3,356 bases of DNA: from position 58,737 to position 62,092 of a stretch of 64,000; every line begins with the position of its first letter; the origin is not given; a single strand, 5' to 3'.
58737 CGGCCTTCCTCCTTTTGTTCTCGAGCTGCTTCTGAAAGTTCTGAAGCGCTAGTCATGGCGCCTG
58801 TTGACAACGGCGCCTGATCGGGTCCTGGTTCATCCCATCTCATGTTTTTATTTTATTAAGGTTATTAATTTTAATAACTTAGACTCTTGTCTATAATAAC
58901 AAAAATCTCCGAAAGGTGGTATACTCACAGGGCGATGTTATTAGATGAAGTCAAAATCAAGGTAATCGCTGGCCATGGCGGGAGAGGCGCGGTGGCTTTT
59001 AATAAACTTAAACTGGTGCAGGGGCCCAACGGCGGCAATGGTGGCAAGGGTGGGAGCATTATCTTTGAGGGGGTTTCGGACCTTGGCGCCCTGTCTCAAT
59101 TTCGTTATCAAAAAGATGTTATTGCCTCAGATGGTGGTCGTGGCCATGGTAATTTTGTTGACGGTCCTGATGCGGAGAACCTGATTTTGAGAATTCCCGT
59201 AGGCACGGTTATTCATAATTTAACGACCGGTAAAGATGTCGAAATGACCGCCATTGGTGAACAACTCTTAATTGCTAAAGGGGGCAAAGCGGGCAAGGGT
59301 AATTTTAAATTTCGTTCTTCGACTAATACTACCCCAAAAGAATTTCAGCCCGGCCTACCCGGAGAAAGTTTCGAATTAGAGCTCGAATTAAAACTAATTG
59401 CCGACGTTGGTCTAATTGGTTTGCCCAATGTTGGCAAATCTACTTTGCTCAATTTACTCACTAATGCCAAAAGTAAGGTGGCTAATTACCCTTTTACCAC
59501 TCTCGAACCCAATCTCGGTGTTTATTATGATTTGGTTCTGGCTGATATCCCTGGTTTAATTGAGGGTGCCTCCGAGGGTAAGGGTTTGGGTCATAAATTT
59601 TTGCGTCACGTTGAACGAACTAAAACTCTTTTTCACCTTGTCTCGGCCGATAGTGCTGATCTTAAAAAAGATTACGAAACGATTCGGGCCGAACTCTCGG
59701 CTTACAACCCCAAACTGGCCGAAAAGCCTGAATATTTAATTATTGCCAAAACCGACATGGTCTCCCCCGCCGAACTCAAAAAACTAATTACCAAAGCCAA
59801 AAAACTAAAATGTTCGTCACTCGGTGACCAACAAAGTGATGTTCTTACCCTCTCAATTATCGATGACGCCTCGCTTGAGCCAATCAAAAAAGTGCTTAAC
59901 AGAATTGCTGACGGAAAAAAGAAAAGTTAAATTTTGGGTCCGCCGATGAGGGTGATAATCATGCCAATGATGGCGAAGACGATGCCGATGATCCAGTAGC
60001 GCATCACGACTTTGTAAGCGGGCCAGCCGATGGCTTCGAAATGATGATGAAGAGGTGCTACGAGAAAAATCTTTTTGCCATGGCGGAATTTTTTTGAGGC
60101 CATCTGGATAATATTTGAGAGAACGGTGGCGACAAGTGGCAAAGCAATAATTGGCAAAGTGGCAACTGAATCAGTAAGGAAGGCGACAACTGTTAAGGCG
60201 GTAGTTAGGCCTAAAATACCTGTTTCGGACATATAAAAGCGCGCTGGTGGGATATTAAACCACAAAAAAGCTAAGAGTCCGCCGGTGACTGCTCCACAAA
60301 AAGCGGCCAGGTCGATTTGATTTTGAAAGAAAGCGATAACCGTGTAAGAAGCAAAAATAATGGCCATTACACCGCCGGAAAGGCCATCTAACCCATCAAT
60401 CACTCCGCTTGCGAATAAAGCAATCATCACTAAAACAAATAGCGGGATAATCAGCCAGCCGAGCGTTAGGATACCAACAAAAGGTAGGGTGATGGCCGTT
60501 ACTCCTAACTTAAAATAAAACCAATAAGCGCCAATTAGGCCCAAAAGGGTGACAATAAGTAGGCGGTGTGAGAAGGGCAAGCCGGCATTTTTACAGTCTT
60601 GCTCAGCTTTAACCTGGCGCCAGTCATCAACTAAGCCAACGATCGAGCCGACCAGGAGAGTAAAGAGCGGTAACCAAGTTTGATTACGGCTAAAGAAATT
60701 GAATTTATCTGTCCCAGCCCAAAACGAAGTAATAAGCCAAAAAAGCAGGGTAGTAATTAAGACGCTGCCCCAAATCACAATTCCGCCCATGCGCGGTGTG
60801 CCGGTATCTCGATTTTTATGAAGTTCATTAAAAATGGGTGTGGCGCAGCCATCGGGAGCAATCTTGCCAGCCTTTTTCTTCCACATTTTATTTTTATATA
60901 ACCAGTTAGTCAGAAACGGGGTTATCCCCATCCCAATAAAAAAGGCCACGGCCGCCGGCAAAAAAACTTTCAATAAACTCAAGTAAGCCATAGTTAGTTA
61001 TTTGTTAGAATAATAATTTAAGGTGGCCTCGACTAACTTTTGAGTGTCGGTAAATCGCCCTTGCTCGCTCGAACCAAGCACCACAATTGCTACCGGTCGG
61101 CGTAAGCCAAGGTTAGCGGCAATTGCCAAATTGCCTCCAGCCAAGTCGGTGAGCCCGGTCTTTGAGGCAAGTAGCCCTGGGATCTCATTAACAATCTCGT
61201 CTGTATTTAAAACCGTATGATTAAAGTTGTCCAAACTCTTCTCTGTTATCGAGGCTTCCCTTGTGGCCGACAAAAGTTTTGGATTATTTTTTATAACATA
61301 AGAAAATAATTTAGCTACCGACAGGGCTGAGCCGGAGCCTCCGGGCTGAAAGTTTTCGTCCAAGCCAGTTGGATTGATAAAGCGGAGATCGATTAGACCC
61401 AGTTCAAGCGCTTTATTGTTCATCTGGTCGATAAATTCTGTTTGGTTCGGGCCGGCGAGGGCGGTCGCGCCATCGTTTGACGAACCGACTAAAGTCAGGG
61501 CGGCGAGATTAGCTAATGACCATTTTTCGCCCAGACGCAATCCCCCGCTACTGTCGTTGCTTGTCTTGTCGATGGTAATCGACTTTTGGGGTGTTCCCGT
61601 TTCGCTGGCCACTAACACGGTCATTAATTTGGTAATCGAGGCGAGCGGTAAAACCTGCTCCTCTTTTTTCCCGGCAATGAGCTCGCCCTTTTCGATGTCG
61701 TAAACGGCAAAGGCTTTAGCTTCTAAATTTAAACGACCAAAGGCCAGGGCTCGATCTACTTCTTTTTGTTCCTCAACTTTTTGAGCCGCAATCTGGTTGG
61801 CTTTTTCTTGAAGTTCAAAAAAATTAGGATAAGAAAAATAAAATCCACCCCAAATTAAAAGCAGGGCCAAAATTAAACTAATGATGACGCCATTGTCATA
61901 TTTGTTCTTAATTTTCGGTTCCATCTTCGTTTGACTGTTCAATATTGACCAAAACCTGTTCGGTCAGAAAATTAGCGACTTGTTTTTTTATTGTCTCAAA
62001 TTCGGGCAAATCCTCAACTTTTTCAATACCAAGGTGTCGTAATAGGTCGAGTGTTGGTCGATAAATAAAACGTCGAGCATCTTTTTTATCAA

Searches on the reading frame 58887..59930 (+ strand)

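Call 52: search_protein_families(library=pfam, proteins=[window:58887-59930:+], max_evalue=0.001)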
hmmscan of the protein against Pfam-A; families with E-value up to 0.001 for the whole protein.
window:58887-59930:+ (347 aa): 3 families
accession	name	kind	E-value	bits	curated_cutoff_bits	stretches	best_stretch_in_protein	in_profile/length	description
PF01018.28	GTP1_OBG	-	7.5e-43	146.3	27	1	20-170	2-155/155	GTP1/OBG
PF01926.29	MMR_HSR1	-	4.5e-26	91.6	21.9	1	173-287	1-112/113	50S ribosome-binding GTPase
PF02421.24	FeoB_N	-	4.7e-11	42.9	27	1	174-239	3-74/156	Ferrous iron transport protein B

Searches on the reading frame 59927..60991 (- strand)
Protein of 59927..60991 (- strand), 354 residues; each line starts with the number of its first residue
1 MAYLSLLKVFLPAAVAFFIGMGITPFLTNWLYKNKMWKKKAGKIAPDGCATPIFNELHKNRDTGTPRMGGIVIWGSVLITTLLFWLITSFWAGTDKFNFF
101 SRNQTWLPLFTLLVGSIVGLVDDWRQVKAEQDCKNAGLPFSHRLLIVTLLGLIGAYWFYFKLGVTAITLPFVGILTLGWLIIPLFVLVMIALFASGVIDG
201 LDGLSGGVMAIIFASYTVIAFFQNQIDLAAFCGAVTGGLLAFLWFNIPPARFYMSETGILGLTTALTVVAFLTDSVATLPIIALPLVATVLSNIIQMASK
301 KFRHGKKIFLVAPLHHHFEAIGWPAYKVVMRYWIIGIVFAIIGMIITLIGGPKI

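Call 52: search_protein_families(library=pfam, proteins=[window:59927-60991:-], max_evalue=0.001)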
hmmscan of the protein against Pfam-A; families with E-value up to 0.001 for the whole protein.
window:59927-60991:- (354 aa): 1 family
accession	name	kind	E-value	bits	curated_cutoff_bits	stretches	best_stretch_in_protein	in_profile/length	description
PF00953.26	Glycos_transf_4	-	6.5e-21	75.4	27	1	108-271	4-157/160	Glycosyl transferase family 4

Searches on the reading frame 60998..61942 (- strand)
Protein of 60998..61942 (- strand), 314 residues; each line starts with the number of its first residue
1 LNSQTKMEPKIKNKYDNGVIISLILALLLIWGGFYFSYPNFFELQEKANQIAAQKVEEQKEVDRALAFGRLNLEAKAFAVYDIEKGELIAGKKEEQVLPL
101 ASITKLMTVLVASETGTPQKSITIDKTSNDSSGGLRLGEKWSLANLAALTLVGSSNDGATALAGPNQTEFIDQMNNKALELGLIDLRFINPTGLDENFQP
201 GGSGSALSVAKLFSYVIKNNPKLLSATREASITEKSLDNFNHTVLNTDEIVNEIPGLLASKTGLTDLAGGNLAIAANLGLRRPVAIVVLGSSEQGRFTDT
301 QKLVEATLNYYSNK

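Call 52: search_protein_families(library=pfam, proteins=[window:60998-61942:-], max_evalue=0.001)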
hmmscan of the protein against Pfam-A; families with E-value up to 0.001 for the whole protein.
window:60998-61942:- (314 aa): 2 families
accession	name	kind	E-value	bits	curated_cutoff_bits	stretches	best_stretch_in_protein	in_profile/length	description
PF00768.25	Peptidase_S11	-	5.1e-34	118.2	27.6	1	72-291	9-237/239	D-alanyl-D-alanine carboxypeptidase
PF13354.11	Beta-lactamase2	-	2.3e-05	24.3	22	1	78-288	2-212/214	Beta-lactamase enzyme family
